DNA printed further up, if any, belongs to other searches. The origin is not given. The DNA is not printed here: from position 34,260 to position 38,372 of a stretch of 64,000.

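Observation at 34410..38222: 1270-aa protein with two novel tandem repeat arrays (22-aa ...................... x 7 and YY(L/V)DENG(A/N)P x about 18)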

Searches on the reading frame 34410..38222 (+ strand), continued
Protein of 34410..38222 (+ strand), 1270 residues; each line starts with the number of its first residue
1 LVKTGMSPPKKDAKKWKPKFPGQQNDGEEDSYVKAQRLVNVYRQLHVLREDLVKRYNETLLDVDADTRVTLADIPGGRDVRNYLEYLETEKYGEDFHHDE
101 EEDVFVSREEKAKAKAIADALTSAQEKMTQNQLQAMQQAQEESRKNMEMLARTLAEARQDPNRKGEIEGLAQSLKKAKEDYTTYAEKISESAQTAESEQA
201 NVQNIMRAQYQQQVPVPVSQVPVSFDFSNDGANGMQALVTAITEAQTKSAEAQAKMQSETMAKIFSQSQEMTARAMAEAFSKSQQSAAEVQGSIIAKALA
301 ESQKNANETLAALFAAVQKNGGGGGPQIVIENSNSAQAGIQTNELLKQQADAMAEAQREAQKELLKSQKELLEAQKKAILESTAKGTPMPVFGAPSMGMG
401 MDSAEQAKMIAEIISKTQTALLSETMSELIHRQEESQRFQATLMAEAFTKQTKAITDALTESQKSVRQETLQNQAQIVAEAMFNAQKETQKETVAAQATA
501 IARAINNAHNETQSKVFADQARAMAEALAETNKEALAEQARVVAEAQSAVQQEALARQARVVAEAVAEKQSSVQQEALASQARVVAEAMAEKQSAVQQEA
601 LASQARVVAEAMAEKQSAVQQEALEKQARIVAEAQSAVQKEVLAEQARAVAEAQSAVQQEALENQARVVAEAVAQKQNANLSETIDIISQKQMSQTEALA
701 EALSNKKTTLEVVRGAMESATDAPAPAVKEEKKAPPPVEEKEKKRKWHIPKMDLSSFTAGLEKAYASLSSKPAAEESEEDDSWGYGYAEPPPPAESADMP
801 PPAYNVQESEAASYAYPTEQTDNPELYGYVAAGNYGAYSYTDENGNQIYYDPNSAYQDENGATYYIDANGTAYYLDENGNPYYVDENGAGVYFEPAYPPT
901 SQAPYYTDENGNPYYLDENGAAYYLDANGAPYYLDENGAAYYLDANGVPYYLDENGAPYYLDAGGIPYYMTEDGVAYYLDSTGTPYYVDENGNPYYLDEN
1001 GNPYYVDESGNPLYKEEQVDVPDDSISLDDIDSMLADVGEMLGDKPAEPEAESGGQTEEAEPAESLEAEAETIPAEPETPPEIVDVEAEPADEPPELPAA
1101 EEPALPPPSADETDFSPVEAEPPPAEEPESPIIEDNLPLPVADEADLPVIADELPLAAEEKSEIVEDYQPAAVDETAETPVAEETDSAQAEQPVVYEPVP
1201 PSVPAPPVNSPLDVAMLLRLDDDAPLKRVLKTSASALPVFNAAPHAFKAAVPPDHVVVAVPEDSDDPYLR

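Call 50: list_cluster_members(proteins=[P0004, P0012, P0013, P0014, P0015, P0021, P0024, P0030, P0028, P0036])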
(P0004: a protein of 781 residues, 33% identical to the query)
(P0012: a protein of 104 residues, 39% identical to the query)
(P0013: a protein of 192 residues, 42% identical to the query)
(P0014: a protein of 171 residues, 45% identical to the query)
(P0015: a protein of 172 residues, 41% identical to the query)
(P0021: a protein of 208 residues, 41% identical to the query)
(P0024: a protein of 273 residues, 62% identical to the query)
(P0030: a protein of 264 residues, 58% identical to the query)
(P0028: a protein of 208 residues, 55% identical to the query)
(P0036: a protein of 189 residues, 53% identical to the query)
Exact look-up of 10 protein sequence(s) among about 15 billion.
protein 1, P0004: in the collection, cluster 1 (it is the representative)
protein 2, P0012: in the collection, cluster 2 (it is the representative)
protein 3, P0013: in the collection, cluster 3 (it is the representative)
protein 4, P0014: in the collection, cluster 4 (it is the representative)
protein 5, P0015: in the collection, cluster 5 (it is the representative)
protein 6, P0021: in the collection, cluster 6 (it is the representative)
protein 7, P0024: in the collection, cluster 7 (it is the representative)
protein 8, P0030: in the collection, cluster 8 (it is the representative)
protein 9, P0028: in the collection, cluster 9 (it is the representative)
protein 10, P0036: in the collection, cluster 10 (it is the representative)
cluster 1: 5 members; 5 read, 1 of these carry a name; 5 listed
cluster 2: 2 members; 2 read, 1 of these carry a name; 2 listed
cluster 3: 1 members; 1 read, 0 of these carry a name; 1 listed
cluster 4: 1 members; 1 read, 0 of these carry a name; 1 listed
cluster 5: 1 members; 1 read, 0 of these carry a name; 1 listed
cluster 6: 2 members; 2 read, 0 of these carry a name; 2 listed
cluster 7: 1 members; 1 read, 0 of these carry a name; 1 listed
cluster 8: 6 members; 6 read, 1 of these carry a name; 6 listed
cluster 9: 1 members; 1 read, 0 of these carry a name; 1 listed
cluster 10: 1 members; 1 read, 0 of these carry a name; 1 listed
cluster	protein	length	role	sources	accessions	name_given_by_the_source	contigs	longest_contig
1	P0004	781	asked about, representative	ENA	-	-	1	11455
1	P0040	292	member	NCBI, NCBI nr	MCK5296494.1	MAG: hypothetical protein KAJ75_06365, partial [Alphaproteobacteria bacterium] | hypothetical protein [Alphaproteobacteria bacterium]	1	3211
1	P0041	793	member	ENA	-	-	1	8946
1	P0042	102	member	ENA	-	-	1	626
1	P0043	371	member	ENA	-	-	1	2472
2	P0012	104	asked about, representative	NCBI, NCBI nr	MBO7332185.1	MAG: hypothetical protein J6U64_00790, partial [Alphaproteobacteria bacterium] | hypothetical protein [Alphaproteobacteria bacterium]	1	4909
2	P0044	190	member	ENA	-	-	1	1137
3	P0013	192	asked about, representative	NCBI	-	-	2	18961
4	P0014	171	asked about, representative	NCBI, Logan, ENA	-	-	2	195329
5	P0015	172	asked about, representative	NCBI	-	-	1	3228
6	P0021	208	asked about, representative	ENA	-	-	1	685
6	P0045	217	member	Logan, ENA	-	-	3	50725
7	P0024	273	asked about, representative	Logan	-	-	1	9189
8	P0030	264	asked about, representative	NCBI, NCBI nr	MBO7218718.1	MAG: DUF898 family protein [Clostridia bacterium] | DUF898 family protein [Clostridia bacterium]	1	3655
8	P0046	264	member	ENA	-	-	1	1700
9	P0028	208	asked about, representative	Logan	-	-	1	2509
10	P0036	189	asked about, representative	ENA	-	-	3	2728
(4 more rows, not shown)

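Call 62: find_encoding_contigs(protein=P0004, flank=10000, max_places=2)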
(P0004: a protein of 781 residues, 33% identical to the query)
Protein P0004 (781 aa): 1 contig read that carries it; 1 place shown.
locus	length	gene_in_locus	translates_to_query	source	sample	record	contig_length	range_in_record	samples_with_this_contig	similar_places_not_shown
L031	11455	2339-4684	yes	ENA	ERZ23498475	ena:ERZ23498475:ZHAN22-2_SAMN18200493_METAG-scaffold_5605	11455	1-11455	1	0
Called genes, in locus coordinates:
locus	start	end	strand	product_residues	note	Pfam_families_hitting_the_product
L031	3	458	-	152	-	PF02559:CarD_TRCF_RID, PF21095:CarD_C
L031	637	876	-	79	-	PF00037:Fer4 (weak), PF12797:Fer4_2 (faint), PF12837:Fer4_6 (faint), PF13237:Fer4_10, PF12838:Fer4_7, PF13187:Fer4_9 (weak), PF13237:Fer4_10 (weak), PF00037:Fer4 (weak), +4 more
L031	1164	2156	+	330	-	PF01381:HTH_3, PF12844:HTH_19 (faint), PF13443:HTH_26 (faint), PF13560:HTH_31 (weak)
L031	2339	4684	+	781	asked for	-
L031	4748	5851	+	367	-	-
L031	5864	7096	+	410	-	-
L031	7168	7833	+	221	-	-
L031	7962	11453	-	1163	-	?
